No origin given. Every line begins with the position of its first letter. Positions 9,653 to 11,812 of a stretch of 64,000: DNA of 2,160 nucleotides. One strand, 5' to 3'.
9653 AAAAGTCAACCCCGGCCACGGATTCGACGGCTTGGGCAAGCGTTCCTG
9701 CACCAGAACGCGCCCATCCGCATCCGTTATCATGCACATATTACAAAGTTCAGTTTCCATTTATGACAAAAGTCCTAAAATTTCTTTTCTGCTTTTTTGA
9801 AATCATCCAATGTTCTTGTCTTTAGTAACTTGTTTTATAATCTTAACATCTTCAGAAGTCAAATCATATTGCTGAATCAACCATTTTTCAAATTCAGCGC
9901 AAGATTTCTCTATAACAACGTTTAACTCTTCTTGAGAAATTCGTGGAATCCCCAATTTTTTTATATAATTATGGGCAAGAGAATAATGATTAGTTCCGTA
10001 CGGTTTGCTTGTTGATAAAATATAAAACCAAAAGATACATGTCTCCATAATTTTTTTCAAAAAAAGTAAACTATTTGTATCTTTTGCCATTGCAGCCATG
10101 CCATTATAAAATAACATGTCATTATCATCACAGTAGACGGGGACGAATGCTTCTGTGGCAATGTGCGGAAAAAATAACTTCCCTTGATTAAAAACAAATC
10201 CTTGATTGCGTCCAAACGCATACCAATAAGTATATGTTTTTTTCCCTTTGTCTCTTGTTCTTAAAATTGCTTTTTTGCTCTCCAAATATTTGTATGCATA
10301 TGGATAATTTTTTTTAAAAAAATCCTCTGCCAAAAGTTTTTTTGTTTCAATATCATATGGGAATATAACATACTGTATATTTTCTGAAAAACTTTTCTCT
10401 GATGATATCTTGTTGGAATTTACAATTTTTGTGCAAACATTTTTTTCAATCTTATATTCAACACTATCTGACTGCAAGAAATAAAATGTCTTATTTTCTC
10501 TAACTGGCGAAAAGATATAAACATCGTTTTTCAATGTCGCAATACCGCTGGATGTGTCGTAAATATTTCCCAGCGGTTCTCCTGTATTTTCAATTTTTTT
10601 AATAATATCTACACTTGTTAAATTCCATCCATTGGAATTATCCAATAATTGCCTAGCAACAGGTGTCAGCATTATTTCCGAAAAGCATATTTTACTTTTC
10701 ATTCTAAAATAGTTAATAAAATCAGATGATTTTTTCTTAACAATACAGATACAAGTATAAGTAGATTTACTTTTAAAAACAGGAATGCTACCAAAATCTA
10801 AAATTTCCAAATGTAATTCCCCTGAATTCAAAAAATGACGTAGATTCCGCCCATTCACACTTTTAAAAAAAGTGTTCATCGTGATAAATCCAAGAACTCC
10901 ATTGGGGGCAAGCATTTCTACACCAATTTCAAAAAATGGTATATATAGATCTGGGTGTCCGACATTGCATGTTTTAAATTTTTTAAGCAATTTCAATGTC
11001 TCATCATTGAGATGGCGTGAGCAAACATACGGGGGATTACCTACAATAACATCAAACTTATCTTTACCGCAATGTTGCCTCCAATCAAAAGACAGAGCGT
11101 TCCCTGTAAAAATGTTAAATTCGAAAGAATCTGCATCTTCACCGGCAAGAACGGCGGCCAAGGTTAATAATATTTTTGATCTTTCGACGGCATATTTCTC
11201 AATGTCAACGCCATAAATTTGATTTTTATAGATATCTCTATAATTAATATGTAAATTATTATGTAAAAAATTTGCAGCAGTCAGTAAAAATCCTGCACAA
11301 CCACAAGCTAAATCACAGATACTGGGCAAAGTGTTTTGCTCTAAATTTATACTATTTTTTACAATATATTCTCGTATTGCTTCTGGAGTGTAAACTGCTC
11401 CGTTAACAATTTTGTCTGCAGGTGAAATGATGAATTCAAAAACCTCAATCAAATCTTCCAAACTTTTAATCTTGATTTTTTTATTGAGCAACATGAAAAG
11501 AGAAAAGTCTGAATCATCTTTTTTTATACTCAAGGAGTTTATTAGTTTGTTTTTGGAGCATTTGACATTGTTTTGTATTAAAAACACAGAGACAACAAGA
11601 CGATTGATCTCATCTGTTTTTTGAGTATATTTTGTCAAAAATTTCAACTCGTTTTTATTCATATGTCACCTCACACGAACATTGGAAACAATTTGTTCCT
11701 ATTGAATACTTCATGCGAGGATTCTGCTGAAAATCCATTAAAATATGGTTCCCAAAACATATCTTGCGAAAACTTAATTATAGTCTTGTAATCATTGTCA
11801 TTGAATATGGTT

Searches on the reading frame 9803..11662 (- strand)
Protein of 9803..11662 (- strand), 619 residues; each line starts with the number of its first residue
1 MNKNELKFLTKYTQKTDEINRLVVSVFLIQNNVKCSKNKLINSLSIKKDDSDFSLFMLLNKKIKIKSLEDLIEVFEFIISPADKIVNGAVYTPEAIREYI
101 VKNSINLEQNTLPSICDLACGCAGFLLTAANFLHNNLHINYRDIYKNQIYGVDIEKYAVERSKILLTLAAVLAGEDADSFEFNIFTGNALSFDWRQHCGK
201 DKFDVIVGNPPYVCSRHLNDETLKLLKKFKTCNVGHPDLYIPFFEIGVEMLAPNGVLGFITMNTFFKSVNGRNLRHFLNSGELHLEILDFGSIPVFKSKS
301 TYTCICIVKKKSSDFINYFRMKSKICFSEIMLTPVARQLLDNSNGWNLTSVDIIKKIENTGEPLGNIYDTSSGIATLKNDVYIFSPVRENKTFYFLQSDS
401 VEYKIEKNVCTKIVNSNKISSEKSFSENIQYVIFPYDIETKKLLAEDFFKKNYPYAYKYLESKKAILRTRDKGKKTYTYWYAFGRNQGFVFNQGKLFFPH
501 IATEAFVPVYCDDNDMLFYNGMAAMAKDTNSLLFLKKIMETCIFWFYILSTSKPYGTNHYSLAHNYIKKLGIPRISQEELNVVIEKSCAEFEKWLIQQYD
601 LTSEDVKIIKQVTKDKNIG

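Call 7: search_protein_families(library=pfam, proteins=[window:9803-11662:-])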
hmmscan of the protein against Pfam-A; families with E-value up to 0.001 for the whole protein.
window:9803-11662:- (619 aa): 3 families
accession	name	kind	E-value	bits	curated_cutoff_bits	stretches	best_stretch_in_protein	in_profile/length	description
PF07669.17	Eco57I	-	1.1e-31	110.6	25.3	1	147-296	1-171/171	Eco57I restriction-modification methylase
PF02384.22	N6_Mtase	-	7.1e-20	72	20.4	1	72-329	7-245/311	N-6 DNA Methylase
PF20473.4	MmeI_Mtase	-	2e-08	34.2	27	1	115-263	23-200/259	MmeI, DNA-methyltransferase domain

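Call 64: search_protein_families(library=padloc, proteins=[window:9803-11662:-], max_evalue=0.00001)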
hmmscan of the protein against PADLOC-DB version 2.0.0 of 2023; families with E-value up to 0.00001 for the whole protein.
window:9803-11662:- (619 aa): 34 families (the best 25 are shown)
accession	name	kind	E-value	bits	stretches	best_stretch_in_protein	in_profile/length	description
PDLC03335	MTase_II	-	4.5e-94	314.3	1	19-603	26-602/607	Type II methyltransferase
PDLC03604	REase_MTase_IIG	-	5.6e-58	194.8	1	198-602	530-963/1011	Type IIG restriction enzyme-methyltransferase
PDLC03313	MTase_II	-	9.2e-28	95.1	1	70-343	5-284/563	Type II methyltransferase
PDLC03226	MTase_II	-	2.6e-26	90.4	2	86-313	15-237/579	Type II methyltransferase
PDLC03245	MTase_II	-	2.1e-25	87.3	1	83-574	23-532/577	Type II methyltransferase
PDLC03612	REase_MTase_IIG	-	3.1e-23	80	1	201-579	805-1192/1247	Type IIG restriction enzyme-methyltransferase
PDLC03629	REase_MTase_IIG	-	1.1e-22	77.8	1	192-578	556-971/1182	Type IIG restriction enzyme-methyltransferase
PDLC04134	mad2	-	9.7e-21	72.1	1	58-314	243-449/492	mads_2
PDLC03315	MTase_II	-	1.8e-20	71.2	1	88-321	18-252/502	Type II methyltransferase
PDLC03267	MTase_II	-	8.3e-19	65.9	1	82-385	9-305/539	Type II methyltransferase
PDLC03609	REase_MTase_IIG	-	5.2e-18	62.2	1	144-473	485-834/1066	Type IIG restriction enzyme-methyltransferase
PDLC03348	MTase_II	-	2.9e-17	60.4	1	44-279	176-423/727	Type II methyltransferase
PDLC03250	MTase_II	-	1.6e-16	58.2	1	201-580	339-714/775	Type II methyltransferase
PDLC03601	REase_MTase_IIG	-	6e-16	55.5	1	186-316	657-786/1110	Type IIG restriction enzyme-methyltransferase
PDLC03021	MTase_I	-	1.1e-15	55.4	1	74-265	149-330/491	Type I methyltransferase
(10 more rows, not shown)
